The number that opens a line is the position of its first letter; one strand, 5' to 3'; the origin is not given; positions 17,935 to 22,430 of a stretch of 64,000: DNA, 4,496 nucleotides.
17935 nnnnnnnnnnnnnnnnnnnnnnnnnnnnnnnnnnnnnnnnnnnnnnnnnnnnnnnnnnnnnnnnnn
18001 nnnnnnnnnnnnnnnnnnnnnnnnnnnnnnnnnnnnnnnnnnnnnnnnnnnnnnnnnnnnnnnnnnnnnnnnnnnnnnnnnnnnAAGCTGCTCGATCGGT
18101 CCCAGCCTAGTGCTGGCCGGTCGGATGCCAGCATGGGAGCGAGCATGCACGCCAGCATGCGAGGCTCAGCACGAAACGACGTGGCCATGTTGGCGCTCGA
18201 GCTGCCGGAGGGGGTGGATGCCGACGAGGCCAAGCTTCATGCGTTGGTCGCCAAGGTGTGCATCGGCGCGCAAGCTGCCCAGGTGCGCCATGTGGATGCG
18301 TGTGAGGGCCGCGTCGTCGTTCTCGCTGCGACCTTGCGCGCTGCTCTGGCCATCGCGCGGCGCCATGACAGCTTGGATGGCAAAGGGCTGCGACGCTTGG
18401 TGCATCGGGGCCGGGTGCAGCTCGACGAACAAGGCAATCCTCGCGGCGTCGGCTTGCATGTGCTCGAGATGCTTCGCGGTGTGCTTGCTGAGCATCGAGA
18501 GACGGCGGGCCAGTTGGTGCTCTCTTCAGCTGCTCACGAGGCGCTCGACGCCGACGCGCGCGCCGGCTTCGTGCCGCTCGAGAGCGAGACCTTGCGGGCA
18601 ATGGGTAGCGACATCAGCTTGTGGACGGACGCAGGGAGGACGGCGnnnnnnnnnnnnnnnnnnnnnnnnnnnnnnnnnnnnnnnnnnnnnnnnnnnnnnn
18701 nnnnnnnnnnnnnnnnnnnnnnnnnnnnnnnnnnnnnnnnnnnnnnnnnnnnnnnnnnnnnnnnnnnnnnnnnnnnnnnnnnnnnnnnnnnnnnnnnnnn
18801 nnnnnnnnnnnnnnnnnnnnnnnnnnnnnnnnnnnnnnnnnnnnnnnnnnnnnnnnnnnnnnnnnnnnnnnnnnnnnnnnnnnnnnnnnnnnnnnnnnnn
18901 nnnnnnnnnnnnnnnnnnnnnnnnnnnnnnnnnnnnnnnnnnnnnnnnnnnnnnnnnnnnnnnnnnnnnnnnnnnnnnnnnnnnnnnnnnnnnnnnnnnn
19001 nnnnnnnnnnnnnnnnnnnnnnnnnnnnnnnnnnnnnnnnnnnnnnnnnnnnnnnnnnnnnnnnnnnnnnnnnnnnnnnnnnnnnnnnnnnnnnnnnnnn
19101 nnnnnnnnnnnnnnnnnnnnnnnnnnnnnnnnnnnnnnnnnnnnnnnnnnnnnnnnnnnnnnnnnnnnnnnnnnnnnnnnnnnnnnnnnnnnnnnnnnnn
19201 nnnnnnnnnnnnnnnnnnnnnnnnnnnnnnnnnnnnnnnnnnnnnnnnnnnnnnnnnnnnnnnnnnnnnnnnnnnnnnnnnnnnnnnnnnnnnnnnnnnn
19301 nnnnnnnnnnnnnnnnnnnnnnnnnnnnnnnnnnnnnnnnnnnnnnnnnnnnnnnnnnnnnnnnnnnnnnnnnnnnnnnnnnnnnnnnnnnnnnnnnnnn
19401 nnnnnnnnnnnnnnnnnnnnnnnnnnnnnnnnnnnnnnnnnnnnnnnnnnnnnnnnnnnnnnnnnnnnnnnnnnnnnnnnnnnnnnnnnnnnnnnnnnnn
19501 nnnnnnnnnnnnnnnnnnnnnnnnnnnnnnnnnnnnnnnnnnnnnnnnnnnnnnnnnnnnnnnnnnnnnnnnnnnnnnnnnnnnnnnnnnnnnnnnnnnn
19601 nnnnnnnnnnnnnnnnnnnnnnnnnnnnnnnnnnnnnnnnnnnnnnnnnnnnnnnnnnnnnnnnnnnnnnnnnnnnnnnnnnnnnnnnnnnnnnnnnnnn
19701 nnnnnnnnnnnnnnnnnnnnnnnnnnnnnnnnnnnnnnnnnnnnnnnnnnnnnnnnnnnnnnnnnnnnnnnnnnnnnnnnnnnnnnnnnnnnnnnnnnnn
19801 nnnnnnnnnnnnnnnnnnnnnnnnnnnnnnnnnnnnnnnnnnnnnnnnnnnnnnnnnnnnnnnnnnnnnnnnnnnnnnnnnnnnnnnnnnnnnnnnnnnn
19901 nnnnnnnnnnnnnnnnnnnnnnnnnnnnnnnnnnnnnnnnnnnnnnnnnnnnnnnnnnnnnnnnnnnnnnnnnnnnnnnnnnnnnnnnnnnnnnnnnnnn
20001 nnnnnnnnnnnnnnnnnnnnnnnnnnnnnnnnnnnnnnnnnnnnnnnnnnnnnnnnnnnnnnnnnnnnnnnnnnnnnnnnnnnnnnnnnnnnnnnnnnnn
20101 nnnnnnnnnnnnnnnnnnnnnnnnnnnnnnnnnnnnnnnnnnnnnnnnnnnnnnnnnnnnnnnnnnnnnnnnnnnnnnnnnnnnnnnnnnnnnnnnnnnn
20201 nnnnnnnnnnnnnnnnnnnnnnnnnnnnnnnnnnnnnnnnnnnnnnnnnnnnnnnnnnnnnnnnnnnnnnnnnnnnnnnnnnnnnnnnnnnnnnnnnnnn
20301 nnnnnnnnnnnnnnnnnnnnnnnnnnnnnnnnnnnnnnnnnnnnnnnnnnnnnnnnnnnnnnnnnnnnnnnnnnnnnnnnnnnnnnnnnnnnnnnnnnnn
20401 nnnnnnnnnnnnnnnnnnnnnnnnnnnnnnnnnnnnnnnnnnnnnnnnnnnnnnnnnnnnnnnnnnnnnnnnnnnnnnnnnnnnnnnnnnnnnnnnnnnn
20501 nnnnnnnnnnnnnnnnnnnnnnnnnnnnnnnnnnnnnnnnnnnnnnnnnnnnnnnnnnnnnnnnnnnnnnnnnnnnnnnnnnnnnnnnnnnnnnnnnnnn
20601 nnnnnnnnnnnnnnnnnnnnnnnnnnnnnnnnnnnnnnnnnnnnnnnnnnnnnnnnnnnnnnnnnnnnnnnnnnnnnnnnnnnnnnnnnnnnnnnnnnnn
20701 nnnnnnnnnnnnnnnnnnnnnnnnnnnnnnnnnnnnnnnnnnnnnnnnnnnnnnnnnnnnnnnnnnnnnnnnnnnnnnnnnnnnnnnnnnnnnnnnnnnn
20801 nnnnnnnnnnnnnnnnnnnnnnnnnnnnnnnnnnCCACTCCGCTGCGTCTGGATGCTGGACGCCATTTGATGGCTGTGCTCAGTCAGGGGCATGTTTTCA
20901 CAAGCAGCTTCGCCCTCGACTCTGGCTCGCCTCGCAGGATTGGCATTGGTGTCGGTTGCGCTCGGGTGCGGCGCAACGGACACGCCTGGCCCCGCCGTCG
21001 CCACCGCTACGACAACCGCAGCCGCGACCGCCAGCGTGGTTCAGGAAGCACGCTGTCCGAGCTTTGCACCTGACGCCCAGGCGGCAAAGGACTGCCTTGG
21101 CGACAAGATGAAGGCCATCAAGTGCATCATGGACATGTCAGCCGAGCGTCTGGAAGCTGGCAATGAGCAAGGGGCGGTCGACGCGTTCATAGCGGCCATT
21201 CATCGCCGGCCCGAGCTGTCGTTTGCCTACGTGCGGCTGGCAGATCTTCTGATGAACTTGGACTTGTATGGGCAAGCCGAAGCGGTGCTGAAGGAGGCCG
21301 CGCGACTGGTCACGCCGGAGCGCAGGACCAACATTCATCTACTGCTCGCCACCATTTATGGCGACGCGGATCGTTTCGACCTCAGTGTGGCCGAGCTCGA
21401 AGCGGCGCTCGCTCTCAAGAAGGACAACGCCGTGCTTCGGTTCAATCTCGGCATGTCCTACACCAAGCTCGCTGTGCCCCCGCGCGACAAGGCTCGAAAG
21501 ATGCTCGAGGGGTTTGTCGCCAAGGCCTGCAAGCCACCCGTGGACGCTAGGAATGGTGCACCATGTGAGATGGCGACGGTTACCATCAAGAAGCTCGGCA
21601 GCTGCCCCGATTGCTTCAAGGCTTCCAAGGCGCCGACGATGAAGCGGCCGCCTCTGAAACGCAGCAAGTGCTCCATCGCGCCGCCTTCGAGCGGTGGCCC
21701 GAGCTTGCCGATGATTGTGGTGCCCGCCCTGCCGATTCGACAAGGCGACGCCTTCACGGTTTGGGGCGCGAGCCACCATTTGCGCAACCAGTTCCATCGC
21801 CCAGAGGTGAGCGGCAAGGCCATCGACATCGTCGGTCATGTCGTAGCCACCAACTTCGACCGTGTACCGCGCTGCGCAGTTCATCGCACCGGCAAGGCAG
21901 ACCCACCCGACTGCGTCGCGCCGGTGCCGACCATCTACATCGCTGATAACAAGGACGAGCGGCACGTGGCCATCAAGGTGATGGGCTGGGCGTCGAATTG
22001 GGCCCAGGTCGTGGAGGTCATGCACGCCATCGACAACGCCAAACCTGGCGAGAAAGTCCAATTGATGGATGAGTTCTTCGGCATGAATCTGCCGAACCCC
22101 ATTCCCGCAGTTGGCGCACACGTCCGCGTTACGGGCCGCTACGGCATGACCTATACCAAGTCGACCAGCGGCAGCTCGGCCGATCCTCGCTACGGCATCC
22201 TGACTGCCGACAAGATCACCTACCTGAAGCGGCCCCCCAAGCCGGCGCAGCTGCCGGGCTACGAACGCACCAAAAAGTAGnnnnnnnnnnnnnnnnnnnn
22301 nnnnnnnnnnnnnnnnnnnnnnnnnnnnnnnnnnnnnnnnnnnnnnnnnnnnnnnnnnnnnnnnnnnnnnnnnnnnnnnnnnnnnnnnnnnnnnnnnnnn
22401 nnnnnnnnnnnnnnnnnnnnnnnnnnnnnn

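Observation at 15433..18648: PP2C phosphatase occupies the position of the ClpV N-domain on a double AAA+ unfoldase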

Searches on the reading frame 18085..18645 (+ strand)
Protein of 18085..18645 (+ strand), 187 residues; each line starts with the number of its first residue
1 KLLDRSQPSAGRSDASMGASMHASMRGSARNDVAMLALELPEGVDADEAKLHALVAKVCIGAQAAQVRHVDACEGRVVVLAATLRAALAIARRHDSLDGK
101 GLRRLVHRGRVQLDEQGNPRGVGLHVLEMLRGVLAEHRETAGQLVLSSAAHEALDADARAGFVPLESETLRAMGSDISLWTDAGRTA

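Call 36: find_homologous_proteins(query=window:18115-18645:+, max_evalue=0.01)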
Query window:18115-18645:+: 1838 candidates shared short words with the query, none scored E <= 0.01.
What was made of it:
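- Tried and rejected: The tail alone returned nothing (call 36).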

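Call 53: predict_structure(protein=window:18085-18645:+)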
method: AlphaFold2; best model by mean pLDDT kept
length: 187 residues; sequences in the alignment: 1
mean_pLDDT: 43.9   pTM: 0.37
mean pLDDT of the five models: 43.9, 38.3, 37.6, 36.8, 36.7
residues with pLDDT >= 90: 0; 70-90: 0; 50-70: 56; < 50: 131
segments of 3 or more residues with pLDDT < 50: 1-77, 93-114, 137-142, 167-170, 172-187
pLDDT, mean of each block of 10 residues (from residue 1): 38 36 31 27 42 43 35 43 54 44 43 48 54 50 54 63 50 44 32
secondary structure, 60 per line:
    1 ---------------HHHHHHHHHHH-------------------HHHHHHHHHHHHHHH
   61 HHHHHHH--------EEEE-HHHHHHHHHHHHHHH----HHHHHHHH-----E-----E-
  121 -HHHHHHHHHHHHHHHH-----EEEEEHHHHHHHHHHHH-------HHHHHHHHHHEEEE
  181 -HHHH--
elements in order: H16-26 H46-67 E76-79 H81-95 H100-107 H122-137 E143-147 H148-159 H167-176 E177-180 H182-185
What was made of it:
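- Tried and rejected: Unusable, with pLDDT 44 (call 53).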

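Call 56: search_solved_structures(query=A6, max_evalue=10, show_alignments=2)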
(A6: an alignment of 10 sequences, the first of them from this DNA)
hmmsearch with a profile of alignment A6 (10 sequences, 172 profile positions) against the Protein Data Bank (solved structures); distinct sequences matched with E-value up to 10: 6.
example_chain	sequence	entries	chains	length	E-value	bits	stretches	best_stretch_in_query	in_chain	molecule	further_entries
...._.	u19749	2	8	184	4.9e-05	26.7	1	21-166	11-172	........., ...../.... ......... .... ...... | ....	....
3mr7_A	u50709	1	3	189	0.00037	23.8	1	60-169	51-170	Adenylate/guanylate cyclase/hydrolase, alpha/beta fold family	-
1fx2_A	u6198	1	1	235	0.055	16.7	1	87-168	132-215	RECEPTOR-TYPE ADENYLATE CYCLASE GRESAG 4.1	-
1fx4_A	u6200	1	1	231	0.099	15.9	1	88-168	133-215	RECEPTOR-TYPE ADENYLATE CYCLASE GRESAG 4.3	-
7few_B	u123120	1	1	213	1.3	12.3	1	10-70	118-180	cAMP-activated global transcriptional regulator Vfr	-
2aaz_A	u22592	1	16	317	2.5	11.3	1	94-134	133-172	Thymidylate synthase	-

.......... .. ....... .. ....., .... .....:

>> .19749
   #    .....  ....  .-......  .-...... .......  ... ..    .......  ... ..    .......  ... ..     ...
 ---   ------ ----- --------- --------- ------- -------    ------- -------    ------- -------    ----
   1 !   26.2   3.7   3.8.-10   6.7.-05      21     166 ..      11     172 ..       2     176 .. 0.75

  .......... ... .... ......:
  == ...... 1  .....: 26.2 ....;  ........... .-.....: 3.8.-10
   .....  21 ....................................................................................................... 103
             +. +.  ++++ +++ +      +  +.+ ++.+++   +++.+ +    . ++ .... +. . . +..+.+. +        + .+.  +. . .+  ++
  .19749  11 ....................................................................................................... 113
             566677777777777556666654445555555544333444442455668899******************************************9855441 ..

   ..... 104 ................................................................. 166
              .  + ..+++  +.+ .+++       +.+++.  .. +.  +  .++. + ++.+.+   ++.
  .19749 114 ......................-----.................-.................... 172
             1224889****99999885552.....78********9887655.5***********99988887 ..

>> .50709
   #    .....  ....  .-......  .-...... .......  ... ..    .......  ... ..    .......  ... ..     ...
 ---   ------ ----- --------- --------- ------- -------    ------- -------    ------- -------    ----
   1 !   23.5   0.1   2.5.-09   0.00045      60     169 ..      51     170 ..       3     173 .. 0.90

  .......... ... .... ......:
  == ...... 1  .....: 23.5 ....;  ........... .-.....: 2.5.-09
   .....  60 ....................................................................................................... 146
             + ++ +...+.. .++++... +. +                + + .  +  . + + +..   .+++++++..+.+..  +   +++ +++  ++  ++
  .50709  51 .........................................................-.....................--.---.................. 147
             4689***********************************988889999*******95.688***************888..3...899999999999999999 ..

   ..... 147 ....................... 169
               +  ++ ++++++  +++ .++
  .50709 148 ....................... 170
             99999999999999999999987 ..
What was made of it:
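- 18175..18645 (+): Class III nucleotidyl-cyclase-homology (CHD) fold domain (aa 915-1071), degenerate. The position of the first metal Asp holds E923 and the position of the second holds G959. The family tail profile hits Rv1900c CHD at E 4.9e-5 and 3mr7 at 3.7e-4 (call 56).
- On Class III nucleotidyl cyclase: Profile E-value 4.9e-5 (call 56).
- Closest known: Class III adenylyl/guanylyl cyclase catalytic domains. Same: Significant profile matches (call 56).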

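Call 68: predict_structure(alignment_id=A6)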
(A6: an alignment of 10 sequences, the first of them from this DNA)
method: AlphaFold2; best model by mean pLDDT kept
length: 184 residues; sequences in the alignment: 10
mean_pLDDT: 87.7   pTM: 0.81
mean pLDDT of the five models: 87.7, 86.1, 85.9, 85.6, 84.7
residues with pLDDT >= 90: 135; 70-90: 21; 50-70: 15; < 50: 13
segments of 3 or more residues with pLDDT < 50: 9-20
pLDDT, mean of each block of 10 residues (from residue 1): 54 45 73 93 90 93 94 95 97 92 96 93 96 90 98 96 96 96 61
secondary structure, 60 per line:
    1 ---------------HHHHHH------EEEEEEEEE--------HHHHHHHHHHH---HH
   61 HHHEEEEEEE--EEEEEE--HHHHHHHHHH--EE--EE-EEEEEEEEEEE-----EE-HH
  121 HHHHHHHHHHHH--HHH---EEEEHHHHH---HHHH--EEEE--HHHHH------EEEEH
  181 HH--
elements in order: H16-21 E28-36 H45-55 H59-63 E64-70 E73-78 H81-90 E100-110 H119-132 E141-144 H145-149 H153-156 E159-162 H165-169 E176-179
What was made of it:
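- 18094..18174 (+): Disordered Ser/Met/Ala-rich spacer (aa 888-914). AF2 pLDDT is below 50 for the first ~20 residues of the tail model (mean 73 for residues 21-30) (call 68).
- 18175..18645 (+): AF2 with a 10-sequence alignment gives pLDDT 87.7 and pTM 0.81 (call 68).
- Tried and rejected: The 10-sequence alignment worked (call 68).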

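Call 71: fold_search(model_id=the predicted structure, library=pdb)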
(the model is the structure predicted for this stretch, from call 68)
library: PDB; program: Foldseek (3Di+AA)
matches with E <= 10: 1167; with E <= 0.001: 31
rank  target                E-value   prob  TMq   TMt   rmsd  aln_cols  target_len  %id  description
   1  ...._B                1.4e-05  1.00  0.57  0.61   4.9       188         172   20  MYCOBACTERIUM TUBERCULOSIS ADENYLYL CYCLASE, RV1900C CHD (released 2005-02-15)
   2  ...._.                4.0e-05  1.00  0.56  0.60   4.7       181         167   19  MYCOBACTERIUM TUBERCULOSIS ADENYLYL CYCLASE, RV1900C CHD (released 2005-02-15)
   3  4wpa_A                4.3e-05  1.00  0.54  0.62   4.1       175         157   15  Crystal structure of Adenylyl cyclase Ma1120 from Mycobacterium Avium bound to Pyrophosphate and Calcium (released 2015-09-02)
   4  4wp9_B                4.6e-05  1.00  0.51  0.57   4.6       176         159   15  Crystal structure of Adenylyl cyclase MA1120 from Mycobacterium Avium bound to 2'5'-DD-3'-ATP, Calcium and Magnesium i (released 2015-09-02)
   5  1y10_D                4.8e-05  1.00  0.57  0.32   7.1       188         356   19  Mycobacterial adenylyl cyclase Rv1264, holoenzyme, inhibited state (released 2005-05-24)
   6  1fx4                  5.8e-05  1.00  0.61  0.50   7.2       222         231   13  STRUCTURE ANALYSIS OF ADENYLATE CYCLASES FROM TRYPANOSOMA BRUCEI IN THEIR MONOMERIC STATE (released 2001-02-28)
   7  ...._A                7.0e-05  1.00  0.56  0.62   4.5       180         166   17  Mycobacterium tuberculosis adenylyl cyclase Rv1900c CHD, in complex with a substrate analog. (released 2005-02-15)
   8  5d15_A                7.4e-05  1.00  0.54  0.60   4.4       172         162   15  Crystal structure of an adenylyl cyclase Ma1120 from Mycobacterium avium in complex with ATP and calcium ion (released 2016-08-10)
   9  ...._B                9.5e-05  1.00  0.53  0.59   4.5       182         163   15  Mycobacterium tuberculosis adenylyl cyclase Rv1900c CHD, in complex with a substrate analog. (released 2005-02-15)
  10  5d0e_B                1.1e-04  1.00  0.53  0.58   4.9       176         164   15  Crystal Structure of an adenylyl cyclase Ma1120-Cat in complex with GTP and calcium from Mycobacterium avium (released 2016-08-10)
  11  6fht_B                1.1e-04  1.00  0.45  0.15   7.0       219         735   14  Crystal structure of an artificial phytochrome regulated adenylate/guanylate cyclase in its dark adapted Pr form (released 2018-04-18)
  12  4wpa_B                1.2e-04  1.00  0.51  0.57   4.8       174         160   16  Crystal structure of Adenylyl cyclase Ma1120 from Mycobacterium Avium bound to Pyrophosphate and Calcium (released 2015-09-02)
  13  1fx2                  1.5e-04  1.00  0.56  0.46   5.1       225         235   13  STRUCTURAL ANALYSIS OF ADENYLATE CYCLASES FROM TRYPANOSOMA BRUCEI IN THEIR MONOMERIC STATE (released 2001-02-28)
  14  3mr7_C                1.6e-04  1.00  0.56  0.60   4.9       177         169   16  Crystal Structure of Adenylate/Guanylate Cyclase/Hydrolase from Silicibacter pomeroyi (released 2010-06-23)
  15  3mr7_B                2.1e-04  1.00  0.54  0.57   4.8       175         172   16  Crystal Structure of Adenylate/Guanylate Cyclase/Hydrolase from Silicibacter pomeroyi (released 2010-06-23)
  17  3mr7_A                3.6e-04  1.00  0.51  0.54   5.4       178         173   16  Crystal Structure of Adenylate/Guanylate Cyclase/Hydrolase from Silicibacter pomeroyi (released 2010-06-23)
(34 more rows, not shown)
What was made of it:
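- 18175..18645 (+): All of the top 50 Foldseek PDB matches are class III cyclases, with TM about 0.55-0.62 (call 71).
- On Class III nucleotidyl cyclase: All of the top 50 Foldseek matches are class III cyclases (calls 68, 71).
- Closest known: Class III adenylyl/guanylyl cyclase catalytic domains. Same: The same fold by AF2 plus Foldseek (calls 68, 71).
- Checked: It is a linker of about 27 aa plus a class III cyclase-fold domain (calls 56, 68, 71).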

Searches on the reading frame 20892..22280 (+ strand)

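Call 6: search_protein_families(library=pfam, proteins=[window:20892-22280:+], max_evalue=0.01)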
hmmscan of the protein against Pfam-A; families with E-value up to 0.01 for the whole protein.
window:20892-22280:+ (462 aa): 5 families
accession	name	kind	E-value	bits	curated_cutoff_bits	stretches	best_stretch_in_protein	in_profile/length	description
PF13181.12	TPR_8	-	9.9e-05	22.7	25.7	0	112-139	3-30/34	Tetratricopeptide repeat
PF14559.12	TPR_19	-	0.00057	20.6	25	1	87-138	2-53/68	Tetratricopeptide repeat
PF13424.12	TPR_12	-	0.0041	17.7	30.1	1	112-177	5-76/77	Tetratricopeptide repeat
PF13414.12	TPR_11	-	0.0092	16.1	26.8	0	161-192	9-40/42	TPR repeat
PF13432.12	TPR_16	-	0.01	16.7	32.7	0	86-139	7-60/65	Tetratricopeptide repeat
